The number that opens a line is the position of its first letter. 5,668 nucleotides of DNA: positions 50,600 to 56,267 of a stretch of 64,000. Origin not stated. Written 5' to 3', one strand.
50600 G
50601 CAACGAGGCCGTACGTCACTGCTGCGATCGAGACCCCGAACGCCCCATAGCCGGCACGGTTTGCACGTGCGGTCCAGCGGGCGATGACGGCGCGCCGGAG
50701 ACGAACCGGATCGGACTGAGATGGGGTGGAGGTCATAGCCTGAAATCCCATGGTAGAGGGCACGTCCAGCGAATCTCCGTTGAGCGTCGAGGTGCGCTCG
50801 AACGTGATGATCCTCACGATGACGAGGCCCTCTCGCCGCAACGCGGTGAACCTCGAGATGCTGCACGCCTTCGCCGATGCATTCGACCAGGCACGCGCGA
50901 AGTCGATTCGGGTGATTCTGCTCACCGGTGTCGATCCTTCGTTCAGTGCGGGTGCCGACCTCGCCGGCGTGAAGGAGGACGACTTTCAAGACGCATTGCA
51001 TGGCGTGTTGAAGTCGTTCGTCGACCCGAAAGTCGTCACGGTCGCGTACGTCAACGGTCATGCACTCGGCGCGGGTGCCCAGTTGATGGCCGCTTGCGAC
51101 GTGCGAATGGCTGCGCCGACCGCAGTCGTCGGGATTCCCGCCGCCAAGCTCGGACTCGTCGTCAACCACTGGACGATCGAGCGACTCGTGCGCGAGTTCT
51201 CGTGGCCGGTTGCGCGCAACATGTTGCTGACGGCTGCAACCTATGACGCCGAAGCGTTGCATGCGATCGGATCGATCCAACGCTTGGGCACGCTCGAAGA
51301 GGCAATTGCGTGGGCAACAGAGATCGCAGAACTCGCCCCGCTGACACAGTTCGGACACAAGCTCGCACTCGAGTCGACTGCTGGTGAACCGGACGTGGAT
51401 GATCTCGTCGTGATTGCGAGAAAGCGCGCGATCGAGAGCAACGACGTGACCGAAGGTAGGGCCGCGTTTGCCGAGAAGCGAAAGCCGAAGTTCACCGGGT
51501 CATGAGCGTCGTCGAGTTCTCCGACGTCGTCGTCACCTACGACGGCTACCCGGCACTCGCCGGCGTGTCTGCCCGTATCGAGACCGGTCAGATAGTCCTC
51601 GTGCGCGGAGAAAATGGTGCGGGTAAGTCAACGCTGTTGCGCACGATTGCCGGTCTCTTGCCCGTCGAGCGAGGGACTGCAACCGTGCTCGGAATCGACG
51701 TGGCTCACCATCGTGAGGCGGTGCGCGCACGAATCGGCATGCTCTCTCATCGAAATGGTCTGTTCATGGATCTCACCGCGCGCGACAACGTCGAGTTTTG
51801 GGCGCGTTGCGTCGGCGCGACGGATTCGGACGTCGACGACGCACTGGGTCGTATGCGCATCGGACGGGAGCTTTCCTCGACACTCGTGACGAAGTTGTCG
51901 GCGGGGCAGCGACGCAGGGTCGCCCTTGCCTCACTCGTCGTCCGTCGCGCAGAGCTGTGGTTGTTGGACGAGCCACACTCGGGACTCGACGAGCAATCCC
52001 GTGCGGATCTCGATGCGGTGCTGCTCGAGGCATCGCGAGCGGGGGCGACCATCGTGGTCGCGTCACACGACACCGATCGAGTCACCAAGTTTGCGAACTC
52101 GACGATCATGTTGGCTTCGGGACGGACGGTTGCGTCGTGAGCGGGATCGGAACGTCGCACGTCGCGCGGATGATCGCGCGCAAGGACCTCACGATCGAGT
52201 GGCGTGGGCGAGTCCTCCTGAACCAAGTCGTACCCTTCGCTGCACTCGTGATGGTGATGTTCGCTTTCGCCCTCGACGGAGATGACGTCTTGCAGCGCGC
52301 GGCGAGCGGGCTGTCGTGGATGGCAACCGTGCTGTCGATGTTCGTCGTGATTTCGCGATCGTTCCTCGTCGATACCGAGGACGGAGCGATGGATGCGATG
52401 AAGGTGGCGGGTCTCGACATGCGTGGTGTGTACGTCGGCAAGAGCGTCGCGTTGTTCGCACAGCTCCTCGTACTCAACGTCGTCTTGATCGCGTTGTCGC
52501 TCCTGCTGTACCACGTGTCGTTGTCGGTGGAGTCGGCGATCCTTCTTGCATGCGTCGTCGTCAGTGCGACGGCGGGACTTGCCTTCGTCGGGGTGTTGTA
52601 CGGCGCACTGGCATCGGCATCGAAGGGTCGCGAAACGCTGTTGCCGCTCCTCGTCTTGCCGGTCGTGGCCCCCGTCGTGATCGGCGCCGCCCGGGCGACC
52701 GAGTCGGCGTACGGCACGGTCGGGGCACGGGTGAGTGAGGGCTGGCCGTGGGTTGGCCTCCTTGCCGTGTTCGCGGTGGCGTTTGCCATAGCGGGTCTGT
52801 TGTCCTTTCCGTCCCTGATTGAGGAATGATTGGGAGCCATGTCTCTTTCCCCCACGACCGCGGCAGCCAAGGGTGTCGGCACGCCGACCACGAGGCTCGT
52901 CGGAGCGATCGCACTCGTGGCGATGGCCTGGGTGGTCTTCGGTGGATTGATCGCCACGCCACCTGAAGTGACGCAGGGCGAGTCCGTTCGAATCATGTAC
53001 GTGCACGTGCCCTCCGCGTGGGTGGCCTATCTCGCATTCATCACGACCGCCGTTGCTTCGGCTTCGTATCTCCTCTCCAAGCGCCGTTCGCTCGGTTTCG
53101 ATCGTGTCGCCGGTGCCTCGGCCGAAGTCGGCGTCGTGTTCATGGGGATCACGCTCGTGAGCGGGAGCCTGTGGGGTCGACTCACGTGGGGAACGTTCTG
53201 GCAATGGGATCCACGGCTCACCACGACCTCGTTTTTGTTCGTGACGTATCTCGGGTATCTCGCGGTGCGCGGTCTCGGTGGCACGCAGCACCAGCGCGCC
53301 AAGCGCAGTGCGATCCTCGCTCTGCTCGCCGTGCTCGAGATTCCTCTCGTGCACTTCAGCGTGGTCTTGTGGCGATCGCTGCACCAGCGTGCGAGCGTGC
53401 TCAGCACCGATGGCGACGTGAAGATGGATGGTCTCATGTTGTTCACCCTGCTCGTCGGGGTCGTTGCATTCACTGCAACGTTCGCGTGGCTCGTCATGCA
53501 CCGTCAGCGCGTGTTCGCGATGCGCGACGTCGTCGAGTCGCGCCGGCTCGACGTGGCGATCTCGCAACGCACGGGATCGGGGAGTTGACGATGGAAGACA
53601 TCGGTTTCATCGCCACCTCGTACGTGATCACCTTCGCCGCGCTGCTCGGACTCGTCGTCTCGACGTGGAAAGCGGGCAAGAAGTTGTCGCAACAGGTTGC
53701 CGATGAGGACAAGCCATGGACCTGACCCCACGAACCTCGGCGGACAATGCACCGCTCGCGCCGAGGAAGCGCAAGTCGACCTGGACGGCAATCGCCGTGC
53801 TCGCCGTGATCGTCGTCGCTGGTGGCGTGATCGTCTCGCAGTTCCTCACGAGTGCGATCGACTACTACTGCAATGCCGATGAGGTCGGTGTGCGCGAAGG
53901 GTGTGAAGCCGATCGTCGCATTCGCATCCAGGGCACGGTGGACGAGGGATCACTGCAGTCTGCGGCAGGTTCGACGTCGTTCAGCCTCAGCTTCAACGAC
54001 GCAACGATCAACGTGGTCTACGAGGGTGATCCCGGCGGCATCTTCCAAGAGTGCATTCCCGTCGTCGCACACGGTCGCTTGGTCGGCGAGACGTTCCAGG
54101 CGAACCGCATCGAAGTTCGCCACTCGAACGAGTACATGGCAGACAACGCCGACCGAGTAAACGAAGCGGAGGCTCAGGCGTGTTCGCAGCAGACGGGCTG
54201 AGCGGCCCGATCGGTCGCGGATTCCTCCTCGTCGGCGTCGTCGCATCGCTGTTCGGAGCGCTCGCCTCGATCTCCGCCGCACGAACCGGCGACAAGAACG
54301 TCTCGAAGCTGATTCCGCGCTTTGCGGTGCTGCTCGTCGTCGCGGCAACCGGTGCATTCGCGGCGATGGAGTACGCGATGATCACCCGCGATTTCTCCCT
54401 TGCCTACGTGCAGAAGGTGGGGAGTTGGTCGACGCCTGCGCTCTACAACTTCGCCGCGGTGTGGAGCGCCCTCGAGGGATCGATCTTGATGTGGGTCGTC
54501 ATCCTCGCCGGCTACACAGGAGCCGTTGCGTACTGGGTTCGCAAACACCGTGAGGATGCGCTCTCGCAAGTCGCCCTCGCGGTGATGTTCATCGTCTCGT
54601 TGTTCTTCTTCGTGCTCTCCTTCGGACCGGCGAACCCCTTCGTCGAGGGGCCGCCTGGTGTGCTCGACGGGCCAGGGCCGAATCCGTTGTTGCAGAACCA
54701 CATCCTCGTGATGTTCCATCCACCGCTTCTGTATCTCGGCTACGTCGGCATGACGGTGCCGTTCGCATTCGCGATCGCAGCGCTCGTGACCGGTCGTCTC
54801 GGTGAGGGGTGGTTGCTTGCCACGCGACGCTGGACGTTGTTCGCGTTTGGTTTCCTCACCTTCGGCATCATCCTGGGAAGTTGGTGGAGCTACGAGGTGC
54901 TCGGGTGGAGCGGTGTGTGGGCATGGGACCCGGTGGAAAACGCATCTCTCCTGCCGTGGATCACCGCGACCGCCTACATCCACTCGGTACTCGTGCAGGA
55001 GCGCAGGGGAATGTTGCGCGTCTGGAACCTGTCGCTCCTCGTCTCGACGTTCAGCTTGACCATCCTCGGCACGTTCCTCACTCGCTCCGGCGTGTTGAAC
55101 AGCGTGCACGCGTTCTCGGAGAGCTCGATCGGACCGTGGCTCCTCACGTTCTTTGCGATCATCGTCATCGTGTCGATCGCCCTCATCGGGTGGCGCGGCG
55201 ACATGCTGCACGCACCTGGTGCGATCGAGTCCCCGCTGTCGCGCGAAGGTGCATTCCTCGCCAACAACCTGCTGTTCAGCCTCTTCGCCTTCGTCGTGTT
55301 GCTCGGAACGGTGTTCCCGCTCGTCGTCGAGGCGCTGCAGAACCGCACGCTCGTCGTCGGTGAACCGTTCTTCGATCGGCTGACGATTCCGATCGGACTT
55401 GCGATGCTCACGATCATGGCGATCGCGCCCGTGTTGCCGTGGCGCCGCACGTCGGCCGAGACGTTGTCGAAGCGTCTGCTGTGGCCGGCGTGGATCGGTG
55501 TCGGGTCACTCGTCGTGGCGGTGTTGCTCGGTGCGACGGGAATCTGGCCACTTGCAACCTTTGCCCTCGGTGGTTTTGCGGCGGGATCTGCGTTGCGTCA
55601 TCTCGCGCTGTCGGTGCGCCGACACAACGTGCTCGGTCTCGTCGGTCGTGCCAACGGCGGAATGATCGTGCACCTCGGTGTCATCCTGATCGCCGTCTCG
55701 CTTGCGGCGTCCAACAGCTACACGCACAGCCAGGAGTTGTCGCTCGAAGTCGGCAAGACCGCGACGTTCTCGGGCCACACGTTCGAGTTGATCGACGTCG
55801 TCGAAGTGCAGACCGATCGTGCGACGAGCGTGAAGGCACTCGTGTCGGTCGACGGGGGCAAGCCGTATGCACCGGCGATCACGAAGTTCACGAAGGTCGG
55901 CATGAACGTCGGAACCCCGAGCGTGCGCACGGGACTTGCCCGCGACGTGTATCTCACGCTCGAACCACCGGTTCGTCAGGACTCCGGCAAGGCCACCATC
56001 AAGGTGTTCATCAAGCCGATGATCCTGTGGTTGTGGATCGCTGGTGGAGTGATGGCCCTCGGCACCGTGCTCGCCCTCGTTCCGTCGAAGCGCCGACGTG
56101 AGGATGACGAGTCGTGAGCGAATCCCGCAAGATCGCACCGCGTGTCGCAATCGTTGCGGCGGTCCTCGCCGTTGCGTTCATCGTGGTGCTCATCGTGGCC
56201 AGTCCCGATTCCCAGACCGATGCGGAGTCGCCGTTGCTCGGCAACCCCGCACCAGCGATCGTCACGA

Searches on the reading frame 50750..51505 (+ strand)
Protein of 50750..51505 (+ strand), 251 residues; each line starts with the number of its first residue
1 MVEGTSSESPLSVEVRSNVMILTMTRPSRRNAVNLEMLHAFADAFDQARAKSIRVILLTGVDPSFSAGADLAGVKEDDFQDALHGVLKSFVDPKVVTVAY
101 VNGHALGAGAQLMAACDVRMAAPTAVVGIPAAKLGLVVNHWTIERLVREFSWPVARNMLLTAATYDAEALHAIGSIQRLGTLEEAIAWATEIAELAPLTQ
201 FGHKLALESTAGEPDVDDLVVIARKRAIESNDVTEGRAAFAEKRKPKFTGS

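Call 9: search_protein_families(library=pfam, proteins=[window:50750-51505:+], max_evalue=0.001)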
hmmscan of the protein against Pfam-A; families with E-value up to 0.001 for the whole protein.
window:50750-51505:+ (251 aa): 2 families
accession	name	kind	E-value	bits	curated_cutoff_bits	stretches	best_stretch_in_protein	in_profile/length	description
PF00378.25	ECH_1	-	1.8e-38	132.7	27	1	16-250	3-250/251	Enoyl-CoA hydratase/isomerase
PF16113.10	ECH_2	-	3.5e-13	50.2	27.2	1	20-193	2-185/335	Enoyl-CoA hydratase/isomerase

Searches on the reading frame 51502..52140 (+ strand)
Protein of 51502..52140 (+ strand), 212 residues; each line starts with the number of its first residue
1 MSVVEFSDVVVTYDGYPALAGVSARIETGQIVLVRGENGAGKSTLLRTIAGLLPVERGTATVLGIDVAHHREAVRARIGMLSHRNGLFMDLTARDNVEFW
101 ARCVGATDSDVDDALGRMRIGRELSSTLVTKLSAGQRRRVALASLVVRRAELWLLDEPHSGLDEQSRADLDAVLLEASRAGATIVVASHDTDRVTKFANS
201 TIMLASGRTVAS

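Call 9: search_protein_families(library=pfam, proteins=[window:51502-52140:+], max_evalue=0.001)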
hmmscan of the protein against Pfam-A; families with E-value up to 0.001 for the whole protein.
window:51502-52140:+ (212 aa): 7 families
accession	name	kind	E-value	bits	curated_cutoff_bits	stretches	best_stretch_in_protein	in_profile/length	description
PF00005.33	ABC_tran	-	2.9e-30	106.1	25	1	20-159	2-136/137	ABC transporter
PF02463.25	SMC_N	-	2.8e-07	30.6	40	1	30-197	25-205/220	RecF/RecN/SMC N terminal domain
PF13304.12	AAA_21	-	5.2e-07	30.5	27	0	130-190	236-299/304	AAA domain, putative AbiEii toxin, Type IV TA system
PF13191.12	AAA_16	-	2.1e-05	25.5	32.6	1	25-172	20-154/167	AAA ATPase domain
PF13401.12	AAA_22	-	0.00011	23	27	1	28-166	4-100/130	AAA domain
PF13555.12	AAA_29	-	0.00037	20.6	27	1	23-53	16-46/61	P-loop containing region of AAA domain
PF25199.1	nSTAND_NTPase5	-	0.00044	20.5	34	0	28-65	40-76/145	Novel STAND NTPase 5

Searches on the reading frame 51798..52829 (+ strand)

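Call 30: search_protein_families(library=pfam, proteins=[window:51798-52829:+], max_evalue=0.00001)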
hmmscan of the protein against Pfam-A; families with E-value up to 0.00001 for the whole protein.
window:51798-52829:+ (343 aa): 1 family
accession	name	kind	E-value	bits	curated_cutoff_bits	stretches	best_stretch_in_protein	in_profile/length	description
PF03379.19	CcmB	-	4.3e-25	88.8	24.9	1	126-328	4-200/215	CcmB protein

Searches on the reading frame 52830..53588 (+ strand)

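Call 30: search_protein_families(library=pfam, proteins=[window:52830-53588:+], max_evalue=0.00001)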
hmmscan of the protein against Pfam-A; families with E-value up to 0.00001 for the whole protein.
window:52830-53588:+ (252 aa): 1 family
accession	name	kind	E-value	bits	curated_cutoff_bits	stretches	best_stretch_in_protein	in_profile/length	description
PF01578.25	Cytochrom_C_asm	-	9.1e-32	110.9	29.9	1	21-185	31-212/212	Cytochrome C assembly protein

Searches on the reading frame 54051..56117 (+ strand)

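Call 30: search_protein_families(library=pfam, proteins=[window:54051-56117:+], max_evalue=0.00001)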
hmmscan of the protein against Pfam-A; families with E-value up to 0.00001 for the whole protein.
window:54051-56117:+ (688 aa): 2 families
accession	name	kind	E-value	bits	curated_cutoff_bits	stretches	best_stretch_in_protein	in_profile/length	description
PF16327.10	CcmF_C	-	4.1e-51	174.6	28.7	1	365-677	1-321/323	Cytochrome c-type biogenesis protein CcmF C-terminal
PF01578.25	Cytochrom_C_asm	-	7.9e-33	114.3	29.9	1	138-346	1-206/212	Cytochrome C assembly protein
